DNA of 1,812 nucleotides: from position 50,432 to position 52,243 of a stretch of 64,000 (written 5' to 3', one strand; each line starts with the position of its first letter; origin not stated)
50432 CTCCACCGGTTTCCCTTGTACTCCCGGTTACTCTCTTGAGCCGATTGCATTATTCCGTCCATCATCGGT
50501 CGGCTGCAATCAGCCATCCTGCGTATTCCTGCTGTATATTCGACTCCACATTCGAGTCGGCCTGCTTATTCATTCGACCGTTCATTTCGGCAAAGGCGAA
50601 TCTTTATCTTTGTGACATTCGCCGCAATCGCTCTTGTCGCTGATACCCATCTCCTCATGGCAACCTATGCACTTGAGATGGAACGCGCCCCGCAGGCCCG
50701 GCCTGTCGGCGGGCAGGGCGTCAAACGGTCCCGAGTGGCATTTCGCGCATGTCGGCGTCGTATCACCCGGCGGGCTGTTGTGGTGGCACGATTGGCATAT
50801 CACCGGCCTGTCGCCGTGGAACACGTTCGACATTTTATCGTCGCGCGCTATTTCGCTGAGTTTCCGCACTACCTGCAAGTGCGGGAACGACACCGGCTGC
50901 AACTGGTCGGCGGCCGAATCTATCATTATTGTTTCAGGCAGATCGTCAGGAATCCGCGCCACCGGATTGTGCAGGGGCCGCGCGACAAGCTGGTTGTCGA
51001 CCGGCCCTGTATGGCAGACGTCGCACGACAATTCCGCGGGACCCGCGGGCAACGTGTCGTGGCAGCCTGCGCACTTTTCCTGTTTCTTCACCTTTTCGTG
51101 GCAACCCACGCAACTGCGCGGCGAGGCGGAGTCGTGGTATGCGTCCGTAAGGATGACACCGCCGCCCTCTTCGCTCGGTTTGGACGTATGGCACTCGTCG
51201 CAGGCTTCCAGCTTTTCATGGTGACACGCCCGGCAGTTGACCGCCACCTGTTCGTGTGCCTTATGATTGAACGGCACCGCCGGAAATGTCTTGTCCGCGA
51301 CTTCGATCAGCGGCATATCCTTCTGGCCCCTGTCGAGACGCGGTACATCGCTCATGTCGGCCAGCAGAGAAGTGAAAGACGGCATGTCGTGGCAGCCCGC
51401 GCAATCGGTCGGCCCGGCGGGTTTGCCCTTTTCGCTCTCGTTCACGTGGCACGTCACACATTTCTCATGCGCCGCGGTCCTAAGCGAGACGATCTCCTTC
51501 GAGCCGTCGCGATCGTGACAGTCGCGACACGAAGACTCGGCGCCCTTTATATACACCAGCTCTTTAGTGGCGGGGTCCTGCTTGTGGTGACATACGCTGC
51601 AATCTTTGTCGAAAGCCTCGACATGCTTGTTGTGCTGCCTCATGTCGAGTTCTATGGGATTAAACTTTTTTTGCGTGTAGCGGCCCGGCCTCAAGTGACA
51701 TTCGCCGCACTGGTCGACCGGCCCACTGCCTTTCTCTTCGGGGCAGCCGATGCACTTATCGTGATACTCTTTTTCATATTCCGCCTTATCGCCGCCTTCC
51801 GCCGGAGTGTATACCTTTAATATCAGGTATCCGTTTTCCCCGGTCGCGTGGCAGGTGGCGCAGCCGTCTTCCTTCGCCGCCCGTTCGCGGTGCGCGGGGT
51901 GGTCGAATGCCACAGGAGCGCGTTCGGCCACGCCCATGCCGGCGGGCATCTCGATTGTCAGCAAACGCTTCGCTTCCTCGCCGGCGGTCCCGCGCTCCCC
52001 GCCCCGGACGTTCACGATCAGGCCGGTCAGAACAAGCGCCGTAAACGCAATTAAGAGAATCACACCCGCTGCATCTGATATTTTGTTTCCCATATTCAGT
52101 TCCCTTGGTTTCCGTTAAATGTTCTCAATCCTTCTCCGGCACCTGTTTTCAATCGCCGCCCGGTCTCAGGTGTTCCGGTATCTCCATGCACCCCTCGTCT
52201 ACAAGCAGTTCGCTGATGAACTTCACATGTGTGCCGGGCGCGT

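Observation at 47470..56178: Hmc-like transmembrane redox complex with non-canonical gene order, flanked by a response regulator and an Rrf2 regulator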

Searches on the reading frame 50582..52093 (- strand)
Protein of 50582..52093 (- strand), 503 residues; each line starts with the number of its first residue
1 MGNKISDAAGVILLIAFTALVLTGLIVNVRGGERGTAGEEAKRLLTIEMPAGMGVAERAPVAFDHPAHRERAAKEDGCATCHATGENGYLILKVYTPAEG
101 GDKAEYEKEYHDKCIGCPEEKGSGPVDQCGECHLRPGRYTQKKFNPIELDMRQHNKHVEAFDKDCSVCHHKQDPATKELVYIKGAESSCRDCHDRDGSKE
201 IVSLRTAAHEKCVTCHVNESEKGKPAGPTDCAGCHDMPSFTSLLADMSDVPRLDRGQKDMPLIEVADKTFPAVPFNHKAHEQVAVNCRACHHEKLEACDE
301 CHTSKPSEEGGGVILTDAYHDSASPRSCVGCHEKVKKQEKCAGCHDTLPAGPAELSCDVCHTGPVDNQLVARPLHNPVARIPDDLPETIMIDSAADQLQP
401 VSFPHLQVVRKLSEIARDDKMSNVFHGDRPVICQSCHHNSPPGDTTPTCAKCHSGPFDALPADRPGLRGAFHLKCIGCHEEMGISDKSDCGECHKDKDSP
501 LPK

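Call 3: search_protein_families(library=pfam, proteins=[window:50582-52093:-], max_evalue=0.01)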
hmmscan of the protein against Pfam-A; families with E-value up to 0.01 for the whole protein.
window:50582-52093:- (503 aa): 5 families
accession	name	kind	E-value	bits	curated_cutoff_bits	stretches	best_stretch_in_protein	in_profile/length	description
PF02085.21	Cytochrom_CIII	-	1.9e-37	128.1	22.9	4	268-361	16-101/101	Class III cytochrome C family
PF14522.11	Cytochrome_C7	-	2.6e-12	46.8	24.8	2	153-216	4-66/67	Cytochrome c7 and related cytochrome c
PF22113.1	Mtrc-MtrF_II-IV_dom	-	4.9e-06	26.6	30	1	186-363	6-165/176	Outer membrane cytochrome MtrC/MtrF-like, domains II/IV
PF09699.15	Paired_CXXCH_1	-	0.00075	19.6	20.6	1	185-219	5-39/41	Doubled CXXCH motif (Paired_CXXCH_1)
PF14537.11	Cytochrom_c3_2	-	0.0014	19.5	25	0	121-194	21-79/79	Cytochrome c3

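Call 4: search_protein_families(library=ncbifam, proteins=[window:50582-52093:-], max_evalue=0.01)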
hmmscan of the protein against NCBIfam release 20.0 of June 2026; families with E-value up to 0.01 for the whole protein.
window:50582-52093:- (503 aa): 6 families
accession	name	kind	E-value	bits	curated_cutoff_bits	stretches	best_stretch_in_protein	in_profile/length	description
NF045713.1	CxxCH_16_HmcA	equivalog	2.7e-129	432.2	400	1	11-497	11-541/541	sulfate respiration complex hexadecaheme cytochrome HmcA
NF045784.1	9HemeCytC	equivalog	4.6e-43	147.8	640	2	381-497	204-322/328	nine-heme cytochrome c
NF045722.1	c3_cytochr_TmcA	equivalog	1.4e-33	115.5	114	4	153-235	47-124/125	acidic tetraheme cytochrome c3 TmcA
NF043011.1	CytC7_Geobact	equivalog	2.7e-10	40.6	120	2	186-235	44-88/89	cytochrome c7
NF041781.1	mnquin_red_QrcA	equivalog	0.00026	20.6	180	0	208-345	42-173/174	menaquinone reductase multiheme cytochrome c subunit QrcA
TIGR03508.1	decahem_SO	subfamily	0.0022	17.5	192.2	0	121-335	29-251/258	DmsE family decaheme c-type cytochrome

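Call 8: find_encoding_contigs(protein=window:50582-52093:-, flank=10000, max_places=6)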
Protein window:50582-52093:- (503 aa): no gene with exactly this product is on record in the collection.

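Call 9: find_homologous_proteins(query=window:50582-52093:-)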
Query window:50582-52093:- (503 aa): 948 proteins with E <= 0.001 among 8000 candidates; the best 120 are listed.
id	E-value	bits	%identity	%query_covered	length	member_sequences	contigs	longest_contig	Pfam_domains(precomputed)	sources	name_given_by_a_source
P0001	0.0e+0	1182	100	100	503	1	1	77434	PF02085.22,PF14522.12,PF22113.2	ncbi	-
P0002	6.9e-170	584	50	100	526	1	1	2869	PF02085.22,PF14522.12,PF22113.2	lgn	-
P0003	1.8e-146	507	49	93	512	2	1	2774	PF09699.16,PF14537.12,PF02085.22,PF14522.12,PF22113.2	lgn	-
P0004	3.0e-135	470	43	100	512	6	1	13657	PF09699.16,PF14537.12,PF02085.22,PF14522.12,PF22113.2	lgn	-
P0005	6.0e-134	466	45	100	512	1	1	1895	PF09699.16,PF02085.22,PF14522.12,PF22113.2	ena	-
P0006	3.6e-132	460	43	99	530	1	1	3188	PF02085.22,PF14522.12,PF22113.2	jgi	-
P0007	1.5e-131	458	44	99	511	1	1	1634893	PF09699.16,PF14537.12,PF02085.22,PF14522.12,PF22113.2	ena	-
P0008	3.0e-107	378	37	97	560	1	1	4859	PF09699.16,PF14537.12,PF02085.22,PF14522.12,PF22113.2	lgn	-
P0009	1.2e-104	369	36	96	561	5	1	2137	PF09699.16,PF02085.22,PF14522.12,PF22113.2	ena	-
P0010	1.2e-104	369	37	96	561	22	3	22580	PF09699.16,PF14537.12,PF02085.22,PF14522.12,PF22113.2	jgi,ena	-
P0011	1.5e-103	365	37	97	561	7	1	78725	PF09699.16,PF14537.12,PF02085.22,PF14522.12,PF22113.2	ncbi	ncbi:MAG: sulfate respiration complex hexadecaheme cytochrome HmcA [Thermodesulfobacteriota bacteriu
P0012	5.5e-101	357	39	98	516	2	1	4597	PF09699.16,PF14537.12,PF02085.22,PF14522.12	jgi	-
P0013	2.7e-100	355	37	98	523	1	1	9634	PF14537.12,PF02085.22,PF14522.12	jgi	jgi:hypothetical protein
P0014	1.3e-99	352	38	96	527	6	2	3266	PF02085.22,PF14522.12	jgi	-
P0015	1.2e-98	349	37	97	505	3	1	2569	PF09699.16,PF14537.12,PF02085.22,PF14522.12,PF22113.2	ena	-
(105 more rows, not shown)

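Call 10: find_encoding_contigs(protein=P0007, flank=10000, max_places=3)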
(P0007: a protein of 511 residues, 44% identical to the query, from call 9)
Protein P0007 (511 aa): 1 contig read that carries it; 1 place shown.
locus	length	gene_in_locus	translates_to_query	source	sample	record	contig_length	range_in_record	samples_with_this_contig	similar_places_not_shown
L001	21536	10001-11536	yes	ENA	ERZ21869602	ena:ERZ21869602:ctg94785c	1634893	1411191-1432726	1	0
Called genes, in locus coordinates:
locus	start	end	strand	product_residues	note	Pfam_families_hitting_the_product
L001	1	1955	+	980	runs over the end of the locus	PF15979:Glyco_hydro_115, PF17829:GH115_C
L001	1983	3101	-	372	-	PF07786:HGSNAT_cat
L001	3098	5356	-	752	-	PF12971:NAGLU_N, PF05089:NAGLU, PF12972:NAGLU_C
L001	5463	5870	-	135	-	PF02082:Rrf2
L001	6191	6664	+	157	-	PF02082:Rrf2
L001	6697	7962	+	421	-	-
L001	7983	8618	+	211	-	PF02665:Nitrate_red_gam (faint)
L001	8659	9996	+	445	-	PF13183:Fer4_8, PF13534:Fer4_17 (weak), PF02754:CCG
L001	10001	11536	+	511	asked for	PF02085:Cytochrom_CIII, PF22113:Mtrc-MtrF_II-IV_dom (faint), PF09699:Paired_CXXCH_1 (faint), PF14522:Cytochrome_C7 (faint), PF14537:Cytochrom_c3_2 (faint), PF02085:Cytochrom_CIII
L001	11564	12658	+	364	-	PF13187:Fer4_9 (faint), PF12797:Fer4_2 (faint), PF13237:Fer4_10 (faint), PF12838:Fer4_7 (faint), PF13247:Fer4_11, PF12837:Fer4_6 (weak)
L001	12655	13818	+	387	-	PF03916:NrfD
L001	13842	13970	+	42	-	PF28260:DVU_0533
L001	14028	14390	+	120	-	PF00072:Response_reg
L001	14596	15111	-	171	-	PF23198:PDE8A_N (weak), PF00072:Response_reg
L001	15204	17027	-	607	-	PF00989:PAS (faint), PF08448:PAS_4, PF13188:PAS_8 (faint), PF08448:PAS_4, PF13426:PAS_9 (weak), PF02518:HATPase_c, PF14501:HATPase_c_5 (weak)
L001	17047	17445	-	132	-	PF00072:Response_reg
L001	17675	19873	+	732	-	PF23023:Anti-Pycsar_Apyc1, PF00753:Lactamase_B (weak), PF12706:Lactamase_B_2, PF00027:cNMP_binding (weak)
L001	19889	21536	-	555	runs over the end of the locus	PF13552:DUF4127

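Call 11: find_encoding_contigs(protein=P0004, flank=10000, max_places=3)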
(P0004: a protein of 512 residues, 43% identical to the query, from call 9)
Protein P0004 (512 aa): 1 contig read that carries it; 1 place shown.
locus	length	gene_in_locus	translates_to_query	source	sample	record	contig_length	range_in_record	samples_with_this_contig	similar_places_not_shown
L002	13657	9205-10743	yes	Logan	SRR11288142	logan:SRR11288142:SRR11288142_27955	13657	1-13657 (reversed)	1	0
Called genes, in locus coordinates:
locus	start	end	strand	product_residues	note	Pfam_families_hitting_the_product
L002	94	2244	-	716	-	PF02129:Peptidase_S15, PF08530:PepX_C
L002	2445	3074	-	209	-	PF20046:DUF6448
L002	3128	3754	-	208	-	PF00440:TetR_N, PF17932:TetR_C_24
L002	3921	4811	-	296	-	PF01073:3Beta_HSD, PF01370:Epimerase, PF05368:NmrA, PF07993:NAD_binding_4 (weak), PF13460:NAD_binding_10, PF16363:GDP_Man_Dehyd (weak), PF04321:RmlD_sub_bind (weak)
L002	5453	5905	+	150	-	PF02082:Rrf2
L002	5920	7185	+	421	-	-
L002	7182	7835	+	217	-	PF02665:Nitrate_red_gam (faint)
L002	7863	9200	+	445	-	PF13183:Fer4_8, PF13534:Fer4_17 (weak), PF02754:CCG (weak)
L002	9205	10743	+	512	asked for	PF02085:Cytochrom_CIII, PF09699:Paired_CXXCH_1 (faint), PF14522:Cytochrome_C7 (faint), PF14537:Cytochrom_c3_2 (faint), PF02085:Cytochrom_CIII, PF22113:Mtrc-MtrF_II-IV_dom (weak), PF02085:Cytochrom_CIII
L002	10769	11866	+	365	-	PF13187:Fer4_9 (faint), PF00037:Fer4 (faint), PF12797:Fer4_2 (faint), PF12837:Fer4_6 (faint), PF12838:Fer4_7 (weak), PF13247:Fer4_11, PF13237:Fer4_10 (weak)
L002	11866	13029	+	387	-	PF03916:NrfD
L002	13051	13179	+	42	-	PF28260:DVU_0533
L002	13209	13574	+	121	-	PF00072:Response_reg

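Call 19: search_protein_families(library=ncbifam, proteins=[L001:13842-13970:+, L001:6697-7962:+, L001:7983-8618:+, L001:8659-9996:+, L001:10001-11536:+, L001:14028-14390:+], max_evalue=0.01)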
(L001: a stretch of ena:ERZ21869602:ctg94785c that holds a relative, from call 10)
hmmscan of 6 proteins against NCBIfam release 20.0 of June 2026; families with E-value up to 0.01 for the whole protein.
L001:13842-13970:+ (42 aa): 1 family
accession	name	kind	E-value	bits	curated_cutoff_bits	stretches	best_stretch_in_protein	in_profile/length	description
NF045712.1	sulf_resp_HmcD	equivalog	1.3e-06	28.3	34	1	2-37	2-37/38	sulfate respiration complex protein HmcD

L001:6697-7962:+ (421 aa): 2 families
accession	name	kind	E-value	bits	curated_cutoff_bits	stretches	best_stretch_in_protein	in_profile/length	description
NF045725.1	TmcD_fam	equivalog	8.2e-156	519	440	1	5-416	1-412/412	electron transfer complex subunit TmcD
TIGR02800.1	propeller_TolB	equivalog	0.0086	15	343.15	0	347-378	235-266/418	Tol-Pal system beta propeller repeat protein TolB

L001:7983-8618:+ (211 aa): 4 families
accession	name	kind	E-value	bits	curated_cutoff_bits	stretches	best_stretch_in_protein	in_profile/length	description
NF045723.1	memb_anch_TmcC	equivalog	3e-78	262.2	240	1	1-211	3-218/218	TmcC family electron transfer complex membrane anchor subunit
NF045716.1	sulf_resp_HmcE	equivalog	2.2e-52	178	275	1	1-206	1-215/226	sulfate respiration complex protein HmcE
TIGR00351.1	narI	equivalog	0.0015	18.4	105.55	0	165-206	183-222/225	respiratory nitrate reductase subunit gamma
NF038018.1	qmoC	equivalog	0.0018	17.8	300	1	73-191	228-354/360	quinone-interacting membrane-bound oxidoreductase complex subunit QmoC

L001:8659-9996:+ (445 aa): 14 families
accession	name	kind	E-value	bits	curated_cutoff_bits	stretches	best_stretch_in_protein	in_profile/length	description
NF045724.1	ferredox_TmcB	equivalog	1.8e-211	702.3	735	1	9-432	3-426/430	electron transfer complex ferredoxin TmcB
NF045711.1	sulf_resp_HmcF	equivalog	5.5e-114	381.5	750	1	13-442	25-456/457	sulfate respiration complex iron-sulfur protein HmcF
NF045796.1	DsrK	equivalog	1.8e-55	188.3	400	1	13-422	18-428/453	sulfate reduction electron transfer complex DsrMKJOP subunit DsrK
NF004898.0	PRK06259.1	equivalog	3e-17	62.4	385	1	304-430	362-484/488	fumarate reductase (CoM/CoB) subunit TfrB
NF045670.1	quin_L_LdhH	equivalog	8.9e-10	37.5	800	1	303-430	584-705/706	L-lactate dehydrogenase (quinone) large subunit LdhH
NF008434.0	PRK11274.1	equivalog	4.7e-08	32.3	333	1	43-135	19-103/409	glycolate oxidase subunit GlcF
NF045663.1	diclust_near_Sec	equivalog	2.8e-05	22.4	530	1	302-408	515-616/759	pyridine nucleotide-disulfide oxidoreductase/dicluster-binding protein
NF009226.0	PRK12576.1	equivalog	4.9e-05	22.8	344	1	47-157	154-260/317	succinate dehydrogenase/fumarate reductase iron-sulfur subunit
TIGR03379.1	glycerol3P_GlpC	equivalog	0.00013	20.8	279.9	0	47-151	5-98/397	anaerobic glycerol-3-phosphate dehydrogenase subunit GlpC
NF008369.0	PRK11168.1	equivalog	0.00024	20.1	278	0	46-134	10-87/401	anaerobic glycerol-3-phosphate dehydrogenase subunit C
TIGR02486.1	RDH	subfamily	0.00082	19.3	160.35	1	49-133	207-292/314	reductive dehalogenase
NF004616.0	PRK05950.1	subfamily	0.0016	17.6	228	1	46-133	146-232/238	succinate dehydrogenase iron-sulfur subunit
TIGR00384.1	dhsB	subfamily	0.0043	16.5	88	1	46-128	139-219/222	succinate dehydrogenase and fumarate reductase iron-sulfur protein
NF005746.0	PRK07570.1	subfamily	0.0044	16.3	243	1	47-132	157-239/250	succinate dehydrogenase/fumarate reductase iron-sulfur subunit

L001:10001-11536:+ (511 aa): 5 families
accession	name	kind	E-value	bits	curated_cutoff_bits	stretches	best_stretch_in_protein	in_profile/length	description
NF045713.1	CxxCH_16_HmcA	equivalog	1.5e-126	423.2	400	1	51-500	51-540/541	sulfate respiration complex hexadecaheme cytochrome HmcA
NF045784.1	9HemeCytC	equivalog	9.2e-46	156.7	640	2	385-501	212-322/328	nine-heme cytochrome c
NF045722.1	c3_cytochr_TmcA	equivalog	5.5e-36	123.2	114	4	45-132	28-125/125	acidic tetraheme cytochrome c3 TmcA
NF043011.1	CytC7_Geobact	equivalog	5.1e-13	49.3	120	2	60-131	32-88/89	cytochrome c7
TIGR03508.1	decahem_SO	subfamily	4.4e-07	29.6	192.2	1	75-331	3-250/258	DmsE family decaheme c-type cytochrome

L001:14028-14390:+ (120 aa): 91 families (the best 25 are shown)
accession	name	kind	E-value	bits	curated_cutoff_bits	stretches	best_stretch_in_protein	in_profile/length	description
NF045717.1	DVU0259_DivK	exception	1.4e-44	151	160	1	6-119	3-116/117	DVU0259 family response regulator domain-containing protein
NF051870.1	NAssimRespRegNtrX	equivalog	8e-18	64.5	600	1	8-119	4-119/452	nitrogen assimilation response regulator NtrX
TIGR02154.1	PhoB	equivalog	1.4e-16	60.5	296.2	1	6-87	3-84/226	phosphate regulon transcriptional regulator PhoB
NF008469.0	PRK11361.1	equivalog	1.2e-15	57.2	714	1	4-119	3-120/461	acetoacetate metabolism transcriptional regulator AtoC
NF007135.0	PRK09581.1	equivalog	5.5e-14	51.8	474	1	7-115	4-116/457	PleD family two-component system response regulator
NF001965.0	PRK00742.1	subfamily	5.6e-14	52.1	293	1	8-91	6-88/357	chemotaxis-specific protein-glutamate methyltransferase CheB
NF009206.0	PRK12555.1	subfamily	6.5e-14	51.6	342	1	8-93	3-87/340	chemotaxis-specific protein-glutamate methyltransferase CheB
NF045505.1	RR_RssB_Pseudo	equivalog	7.2e-14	51.6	700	1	1-99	1-96/394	two-component system response regulator RssB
NF045944.1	ResRegRpaBCyano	equivalog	7.7e-14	51.6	330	1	9-89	1-78/229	response regulator transcription factor RpaB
NF007969.0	PRK10693.1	equivalog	8.6e-14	51.3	329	1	4-87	6-87/337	two-component system response regulator RssB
TIGR01818.1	ntrC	equivalog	1.4e-13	50.5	558.6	1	8-119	1-114/463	nitrogen regulation protein NR(I)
NF045901.1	HisKinLetSLeg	equivalog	5.9e-13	47.7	1650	1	6-117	672-787/906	two-component system sensor histidine kinase LetS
NF047793.1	ResRegPgtA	equivalog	7.8e-13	48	650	1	1-120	1-122/414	two-component system response regulator PgtA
NF040689.1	MtrAB_MtrA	equivalog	9.4e-13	48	300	1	8-95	1-85/219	MtrAB system response regulator MtrA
NF006900.1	PRK09390.1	equivalog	1.2e-12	47.8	255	1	5-119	4-120/203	response regulator FixJ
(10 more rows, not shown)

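Call 25: find_related_loci(query=A1, collection=genome_contigs, flank=10000)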
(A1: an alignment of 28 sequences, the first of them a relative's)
Query A1 (503 aa) in genome_contigs; peptide patterns used: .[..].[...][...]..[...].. (x = any residue, [..] = any of these).
600 stretches matched a pattern (row limit reached: there are more); 549 encode a relative of the query (tblastn E <= 1e-3); the best 80 are kept; 80 distinct loci.
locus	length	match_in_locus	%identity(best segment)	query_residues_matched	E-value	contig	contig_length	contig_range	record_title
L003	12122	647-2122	39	17-497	1e-102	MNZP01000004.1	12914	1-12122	MAG: Syntrophaceae bacterium CG2_30_49_12 cg2_3.0_scaffold_4526_c, whole genome shotgun sequence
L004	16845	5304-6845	37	12-497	1e-99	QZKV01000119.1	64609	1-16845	MAG: Desulfobacteraceae bacterium isolate SURF_4 Ga0104751_1000533, whole genome shotgun sequence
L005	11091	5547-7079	39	11-499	3e-99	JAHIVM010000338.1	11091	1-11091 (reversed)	MAG: Candidatus Zixiibacteriota bacterium isolate MM_PC_MetaG.mb.8 MM_PC_MetaG.mb.8_k141_1174863, whole genome shotgun s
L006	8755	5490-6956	39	44-498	8e-99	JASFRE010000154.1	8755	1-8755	MAG: Candidatus Eiseniibacteriota bacterium isolate D1103M02metaG_Bin_100 D1103M02metaG_FD_scaffold_3292_c1, whole genom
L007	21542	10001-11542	36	10-498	2e-98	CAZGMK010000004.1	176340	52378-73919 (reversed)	MAG TPA_asm: uncultured Ignavibacteriales bacterium isolate binchicken_co17_359 genome assembly, contig: NODE_175_length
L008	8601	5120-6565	39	19-494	9e-98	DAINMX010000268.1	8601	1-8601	MAG TPA_asm: Myxococcota bacterium isolate CTOTU11650 NODE_4610_length_8601_cov_6.662064, whole genome shotgun sequence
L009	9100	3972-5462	36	13-495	4e-98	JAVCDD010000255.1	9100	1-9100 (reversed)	MAG: Candidatus Hatepunaea meridiana isolate MAG_3300035698_979 Ga0374944_591444, whole genome shotgun sequence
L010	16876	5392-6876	37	1-494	9e-98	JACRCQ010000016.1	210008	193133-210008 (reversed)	MAG: Deltaproteobacteria bacterium isolate NC_groundwater_1650_Pr3_B-0.1um_66_101 SR-2_scaffold_141_417547, whole genome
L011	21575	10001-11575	36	1-497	9e-98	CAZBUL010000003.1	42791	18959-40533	MAG TPA_asm: uncultured Desulfobacterales bacterium isolate binchicken_co309_126 genome assembly, contig: NODE_482_lengt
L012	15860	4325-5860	36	10-499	2e-97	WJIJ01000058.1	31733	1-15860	MAG: Candidatus Zixiibacteriota bacterium isolate Bin_366 k141_627918, whole genome shotgun sequence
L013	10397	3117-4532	39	44-499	3e-97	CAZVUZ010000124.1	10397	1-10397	MAG TPA_asm: uncultured Ignavibacteriales bacterium isolate binchicken_co42_518 genome assembly, contig: NODE_10643_leng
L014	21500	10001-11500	37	13-497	6e-97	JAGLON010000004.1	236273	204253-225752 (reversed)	MAG: Candidatus Zixiibacteriota bacterium isolate RS_7_36 ROV157_7.bin.36.fa_4, whole genome shotgun sequence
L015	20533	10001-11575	37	14-498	5e-97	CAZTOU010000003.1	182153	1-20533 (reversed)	MAG TPA_asm: uncultured Spirochaetales bacterium isolate binchicken_co142_37 genome assembly, contig: NODE_64_length_182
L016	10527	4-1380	39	47-498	5e-96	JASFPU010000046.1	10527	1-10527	MAG: Holophagae bacterium isolate D0819S02metaG_Bin_252 D0819S02metaG_FD_scaffold_610_c1, whole genome shotgun sequence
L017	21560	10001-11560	36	8-497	3e-96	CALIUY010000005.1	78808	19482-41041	MAG: uncultured Desulfobacterales bacterium isolate R1_Bin_MAXBIN__047_sub_1 genome assembly, contig: c_000003186598, wh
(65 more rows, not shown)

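Call 63: search_solved_structures(query=window:50582-52093:-, max_evalue=0.00001)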
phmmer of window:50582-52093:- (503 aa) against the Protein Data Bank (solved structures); distinct sequences matched with E-value up to 0.00001: 8.
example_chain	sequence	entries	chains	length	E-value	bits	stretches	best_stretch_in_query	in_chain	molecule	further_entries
2e84_A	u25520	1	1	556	2.1e-89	303.8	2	14-366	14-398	High-molecular-weight cytochrome c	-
1gws_A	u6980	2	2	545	7e-81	275.7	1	38-497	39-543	HIGH-MOLECULAR-WEIGHT CYTOCHROME C | High-molecular-weight cytochrome c precursor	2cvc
1h29_A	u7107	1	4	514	1.4e-80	274.7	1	38-497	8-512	HIGH-MOLECULAR-WEIGHT CYTOCHROME C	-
1z1n_X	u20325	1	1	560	5.6e-70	239.7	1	35-499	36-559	sixteen heme cytochrome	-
1duw_A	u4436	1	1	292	1.4e-36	129.5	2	337-496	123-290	NONAHEME CYTOCHROME C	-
19hc_A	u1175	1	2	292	6.3e-36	127.4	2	340-495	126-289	PROTEIN (NINE-HAEM CYTOCHROME C)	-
1ofw_A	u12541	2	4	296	4.9e-35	124.4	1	272-496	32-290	NINE-HEME CYTOCHROME C | NINE HEME CYTOCHROME C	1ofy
3cao_A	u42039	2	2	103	2.7e-07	32.9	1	52-135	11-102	CYTOCHROME C3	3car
